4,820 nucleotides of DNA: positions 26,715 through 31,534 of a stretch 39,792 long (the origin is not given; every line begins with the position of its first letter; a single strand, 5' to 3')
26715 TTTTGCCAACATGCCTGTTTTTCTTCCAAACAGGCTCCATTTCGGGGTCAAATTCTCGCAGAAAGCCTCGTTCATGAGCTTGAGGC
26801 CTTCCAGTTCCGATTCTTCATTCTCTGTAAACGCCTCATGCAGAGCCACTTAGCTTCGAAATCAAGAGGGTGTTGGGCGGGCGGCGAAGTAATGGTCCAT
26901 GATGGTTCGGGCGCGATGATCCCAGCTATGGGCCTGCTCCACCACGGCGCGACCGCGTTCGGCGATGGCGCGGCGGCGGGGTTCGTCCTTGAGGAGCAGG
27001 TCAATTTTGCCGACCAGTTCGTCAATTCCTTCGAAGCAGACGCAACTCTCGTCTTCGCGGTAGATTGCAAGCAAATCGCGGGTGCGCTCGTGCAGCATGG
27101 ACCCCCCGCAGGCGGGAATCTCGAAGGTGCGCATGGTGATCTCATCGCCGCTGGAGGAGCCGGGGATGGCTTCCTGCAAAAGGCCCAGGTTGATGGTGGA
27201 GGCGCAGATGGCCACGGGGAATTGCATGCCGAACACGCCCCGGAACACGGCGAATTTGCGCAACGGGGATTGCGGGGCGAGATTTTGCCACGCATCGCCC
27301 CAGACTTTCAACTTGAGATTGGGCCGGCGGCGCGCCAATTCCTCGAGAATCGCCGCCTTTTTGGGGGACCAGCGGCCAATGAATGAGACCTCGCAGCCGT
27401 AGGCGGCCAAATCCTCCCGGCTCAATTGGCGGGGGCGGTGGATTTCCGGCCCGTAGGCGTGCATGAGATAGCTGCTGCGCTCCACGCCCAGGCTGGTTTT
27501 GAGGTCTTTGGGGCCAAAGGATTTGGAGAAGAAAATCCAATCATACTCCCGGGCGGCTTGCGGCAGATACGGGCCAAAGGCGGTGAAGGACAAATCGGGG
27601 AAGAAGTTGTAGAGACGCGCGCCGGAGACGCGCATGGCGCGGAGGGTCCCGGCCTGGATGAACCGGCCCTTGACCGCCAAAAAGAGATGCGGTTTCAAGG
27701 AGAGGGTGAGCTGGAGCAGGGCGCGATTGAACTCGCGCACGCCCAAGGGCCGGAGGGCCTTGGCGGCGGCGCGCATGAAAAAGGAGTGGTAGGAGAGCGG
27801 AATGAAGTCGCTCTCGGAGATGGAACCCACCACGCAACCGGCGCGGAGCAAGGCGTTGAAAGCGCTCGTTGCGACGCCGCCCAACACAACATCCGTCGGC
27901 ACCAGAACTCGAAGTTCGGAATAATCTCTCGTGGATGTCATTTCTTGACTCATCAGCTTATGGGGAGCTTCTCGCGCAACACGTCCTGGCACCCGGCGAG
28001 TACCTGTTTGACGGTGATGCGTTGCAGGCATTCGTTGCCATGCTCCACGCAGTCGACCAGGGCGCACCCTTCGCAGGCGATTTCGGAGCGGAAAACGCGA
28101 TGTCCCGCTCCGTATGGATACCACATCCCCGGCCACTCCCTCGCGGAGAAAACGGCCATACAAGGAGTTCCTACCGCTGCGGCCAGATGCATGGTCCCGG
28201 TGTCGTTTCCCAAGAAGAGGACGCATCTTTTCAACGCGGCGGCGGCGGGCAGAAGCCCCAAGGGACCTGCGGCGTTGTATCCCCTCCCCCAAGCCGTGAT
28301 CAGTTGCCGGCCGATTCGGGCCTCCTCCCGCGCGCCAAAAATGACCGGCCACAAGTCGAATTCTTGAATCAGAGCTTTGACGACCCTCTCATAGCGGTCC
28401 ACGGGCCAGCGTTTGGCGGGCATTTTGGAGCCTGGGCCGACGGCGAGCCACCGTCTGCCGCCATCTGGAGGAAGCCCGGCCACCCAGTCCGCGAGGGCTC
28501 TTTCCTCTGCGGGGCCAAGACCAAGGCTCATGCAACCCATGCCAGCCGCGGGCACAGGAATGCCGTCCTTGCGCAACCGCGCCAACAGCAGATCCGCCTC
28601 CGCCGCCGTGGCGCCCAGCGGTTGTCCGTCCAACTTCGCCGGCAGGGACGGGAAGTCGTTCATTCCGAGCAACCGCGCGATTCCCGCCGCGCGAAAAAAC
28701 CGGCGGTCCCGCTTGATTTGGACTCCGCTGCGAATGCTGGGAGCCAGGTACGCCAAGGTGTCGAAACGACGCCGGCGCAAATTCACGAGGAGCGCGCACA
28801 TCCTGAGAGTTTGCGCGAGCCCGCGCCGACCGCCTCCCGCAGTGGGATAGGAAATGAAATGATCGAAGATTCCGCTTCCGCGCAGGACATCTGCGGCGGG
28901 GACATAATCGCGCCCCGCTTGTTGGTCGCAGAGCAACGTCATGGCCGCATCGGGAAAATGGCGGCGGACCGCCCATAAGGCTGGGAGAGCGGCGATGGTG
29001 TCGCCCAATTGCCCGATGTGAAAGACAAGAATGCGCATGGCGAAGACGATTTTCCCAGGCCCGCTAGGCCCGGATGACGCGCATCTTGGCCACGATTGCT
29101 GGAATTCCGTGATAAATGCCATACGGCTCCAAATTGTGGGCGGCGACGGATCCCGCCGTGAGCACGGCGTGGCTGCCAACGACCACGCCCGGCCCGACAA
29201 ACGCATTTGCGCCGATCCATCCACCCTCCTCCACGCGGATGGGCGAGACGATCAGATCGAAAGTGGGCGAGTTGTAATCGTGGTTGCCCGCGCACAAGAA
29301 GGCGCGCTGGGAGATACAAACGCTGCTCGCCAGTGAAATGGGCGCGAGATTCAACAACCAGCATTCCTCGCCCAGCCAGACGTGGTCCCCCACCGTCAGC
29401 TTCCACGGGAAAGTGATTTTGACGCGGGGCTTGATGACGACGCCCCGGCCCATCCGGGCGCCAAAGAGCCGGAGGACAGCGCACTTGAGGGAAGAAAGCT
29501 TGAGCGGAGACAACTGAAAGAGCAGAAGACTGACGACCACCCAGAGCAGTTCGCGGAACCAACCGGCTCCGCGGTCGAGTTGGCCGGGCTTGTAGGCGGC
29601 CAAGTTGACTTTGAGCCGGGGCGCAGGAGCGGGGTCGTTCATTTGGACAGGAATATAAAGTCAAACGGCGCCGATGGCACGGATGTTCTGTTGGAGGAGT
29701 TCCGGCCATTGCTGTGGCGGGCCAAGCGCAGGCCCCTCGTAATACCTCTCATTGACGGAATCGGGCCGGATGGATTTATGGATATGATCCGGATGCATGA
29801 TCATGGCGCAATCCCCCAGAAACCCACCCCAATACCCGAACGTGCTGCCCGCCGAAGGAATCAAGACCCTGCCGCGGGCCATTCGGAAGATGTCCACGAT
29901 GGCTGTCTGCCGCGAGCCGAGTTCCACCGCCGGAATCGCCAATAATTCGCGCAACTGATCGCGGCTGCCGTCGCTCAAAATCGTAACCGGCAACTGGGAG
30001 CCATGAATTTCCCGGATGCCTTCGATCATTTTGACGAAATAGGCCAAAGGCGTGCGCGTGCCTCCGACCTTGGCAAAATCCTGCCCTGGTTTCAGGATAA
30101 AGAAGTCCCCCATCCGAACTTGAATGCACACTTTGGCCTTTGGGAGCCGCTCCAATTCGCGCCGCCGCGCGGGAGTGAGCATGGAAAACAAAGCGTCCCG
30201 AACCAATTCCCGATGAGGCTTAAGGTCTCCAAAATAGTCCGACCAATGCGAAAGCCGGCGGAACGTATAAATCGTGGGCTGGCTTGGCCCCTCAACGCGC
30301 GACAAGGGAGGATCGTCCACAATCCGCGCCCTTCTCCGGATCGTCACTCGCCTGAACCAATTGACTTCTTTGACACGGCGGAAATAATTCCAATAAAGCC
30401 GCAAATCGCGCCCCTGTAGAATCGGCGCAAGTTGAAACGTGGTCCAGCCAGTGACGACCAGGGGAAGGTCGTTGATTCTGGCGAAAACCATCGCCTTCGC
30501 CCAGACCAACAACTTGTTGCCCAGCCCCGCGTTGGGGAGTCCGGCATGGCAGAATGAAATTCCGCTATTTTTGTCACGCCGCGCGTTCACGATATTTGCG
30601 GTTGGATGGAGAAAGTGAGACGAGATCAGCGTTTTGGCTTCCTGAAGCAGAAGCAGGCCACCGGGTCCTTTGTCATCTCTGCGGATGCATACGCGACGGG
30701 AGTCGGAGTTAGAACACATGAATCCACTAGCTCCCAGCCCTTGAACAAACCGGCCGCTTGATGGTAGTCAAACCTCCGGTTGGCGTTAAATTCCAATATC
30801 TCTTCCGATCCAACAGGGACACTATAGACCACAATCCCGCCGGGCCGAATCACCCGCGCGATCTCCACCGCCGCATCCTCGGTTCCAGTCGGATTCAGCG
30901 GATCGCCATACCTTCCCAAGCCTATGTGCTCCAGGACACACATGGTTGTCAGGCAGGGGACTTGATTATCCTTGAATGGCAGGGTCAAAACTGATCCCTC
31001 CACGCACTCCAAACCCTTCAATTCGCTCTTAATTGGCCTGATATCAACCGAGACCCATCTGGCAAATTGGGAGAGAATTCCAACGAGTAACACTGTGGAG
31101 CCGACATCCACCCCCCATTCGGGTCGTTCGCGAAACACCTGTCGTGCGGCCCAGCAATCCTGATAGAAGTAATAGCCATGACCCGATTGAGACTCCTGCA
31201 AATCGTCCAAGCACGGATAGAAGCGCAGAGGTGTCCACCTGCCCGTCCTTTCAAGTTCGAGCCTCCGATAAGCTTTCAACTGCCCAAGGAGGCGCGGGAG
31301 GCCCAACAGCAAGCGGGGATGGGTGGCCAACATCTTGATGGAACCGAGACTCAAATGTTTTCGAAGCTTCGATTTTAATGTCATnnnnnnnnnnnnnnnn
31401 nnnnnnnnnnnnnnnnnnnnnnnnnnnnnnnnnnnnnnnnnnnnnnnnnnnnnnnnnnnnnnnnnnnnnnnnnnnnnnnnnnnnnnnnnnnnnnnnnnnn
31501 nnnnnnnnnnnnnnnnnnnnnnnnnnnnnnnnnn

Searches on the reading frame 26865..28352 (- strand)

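Call 19: search_protein_families(library=pfam, proteins=[window:26865-28352:-], max_evalue=0.001)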
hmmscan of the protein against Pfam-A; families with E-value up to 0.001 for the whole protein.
window:26865-28352:- (496 aa): 1 family
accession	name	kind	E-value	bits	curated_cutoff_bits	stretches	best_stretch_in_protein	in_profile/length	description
PF13524.12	Glyco_trans_1_2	-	2.7e-29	102.4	25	1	334-486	4-144/144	Glycosyl transferase-like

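Call 49: search_protein_families(library=ncbifam, proteins=[window:26865-28352:-], max_evalue=0.001)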
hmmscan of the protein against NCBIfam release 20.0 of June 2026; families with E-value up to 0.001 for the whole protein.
window:26865-28352:- (496 aa): 0 families

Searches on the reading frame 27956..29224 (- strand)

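Call 20: search_protein_families(library=pfam, proteins=[window:27956-29224:-], max_evalue=0.001)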
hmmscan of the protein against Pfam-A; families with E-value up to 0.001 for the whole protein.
window:27956-29224:- (423 aa): 1 family
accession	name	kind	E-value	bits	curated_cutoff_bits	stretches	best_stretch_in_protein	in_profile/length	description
PF01075.23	Glyco_transf_9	-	6.5e-21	75.2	22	1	255-390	103-239/247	Glycosyltransferase family 9 (heptosyltransferase)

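Call 49: search_protein_families(library=ncbifam, proteins=[window:27956-29224:-], max_evalue=0.001)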
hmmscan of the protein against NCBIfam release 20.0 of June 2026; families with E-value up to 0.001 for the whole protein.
window:27956-29224:- (423 aa): 5 families
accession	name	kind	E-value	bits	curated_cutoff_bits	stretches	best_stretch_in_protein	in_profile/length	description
TIGR02195.1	heptsyl_trn_II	equivalog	3.4e-18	65.9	134.6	1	257-415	174-337/339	lipopolysaccharide heptosyltransferase II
TIGR02201.1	heptsyl_trn_III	equivalog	1.6e-11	43.9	170.2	1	253-416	176-343/344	putative lipopolysaccharide heptosyltransferase III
TIGR02193.1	heptsyl_trn_I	equivalog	2.5e-11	43.4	185.3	1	270-410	193-314/320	lipopolysaccharide heptosyltransferase I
NF008162.0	PRK10916.1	equivalog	3e-08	33.2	569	1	260-379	183-306/348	ADP-heptose--LPS heptosyltransferase RfaF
NF007742.0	PRK10422.1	equivalog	3e-07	29.6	467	1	319-373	248-301/352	lipopolysaccharide core heptosyltransferase RfaQ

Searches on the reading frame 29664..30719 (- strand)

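Call 20: search_protein_families(library=pfam, proteins=[window:29664-30719:-], max_evalue=0.001)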
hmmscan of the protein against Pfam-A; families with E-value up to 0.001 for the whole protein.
window:29664-30719:- (352 aa): 0 families

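Call 48: search_protein_families(library=pfam, proteins=[window:29664-30719:-], max_evalue=0.1)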
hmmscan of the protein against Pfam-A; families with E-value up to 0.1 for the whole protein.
window:29664-30719:- (352 aa): 1 family
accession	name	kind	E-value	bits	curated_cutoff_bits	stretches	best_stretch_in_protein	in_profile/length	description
PF01531.22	Glyco_transf_11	-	0.019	14.7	23.9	1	189-302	158-266/298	Glycosyl transferase family 11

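Call 49: search_protein_families(library=ncbifam, proteins=[window:29664-30719:-], max_evalue=0.001)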
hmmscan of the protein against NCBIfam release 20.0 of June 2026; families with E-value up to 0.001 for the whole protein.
window:29664-30719:- (352 aa): 0 families

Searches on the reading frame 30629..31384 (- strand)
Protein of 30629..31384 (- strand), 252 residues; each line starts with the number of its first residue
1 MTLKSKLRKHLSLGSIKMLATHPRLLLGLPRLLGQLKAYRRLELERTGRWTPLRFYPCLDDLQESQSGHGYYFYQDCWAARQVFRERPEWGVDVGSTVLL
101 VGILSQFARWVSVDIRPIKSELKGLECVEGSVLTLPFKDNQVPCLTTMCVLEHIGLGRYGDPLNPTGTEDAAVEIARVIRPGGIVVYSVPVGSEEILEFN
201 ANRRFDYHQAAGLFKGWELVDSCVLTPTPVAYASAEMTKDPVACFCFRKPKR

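Call 20: search_protein_families(library=pfam, proteins=[window:30629-31384:-], max_evalue=0.001)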
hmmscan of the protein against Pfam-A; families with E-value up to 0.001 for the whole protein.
window:30629-31384:- (252 aa): 2 families
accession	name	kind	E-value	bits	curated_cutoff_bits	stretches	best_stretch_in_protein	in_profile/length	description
PF03269.20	DUF268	-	1.5e-11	44.9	25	1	145-222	66-142/176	Caenorhabditis protein of unknown function, DUF268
PF08241.18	Methyltransf_11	-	7.6e-06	26.9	21.2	1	117-186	28-94/95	Methyltransferase domain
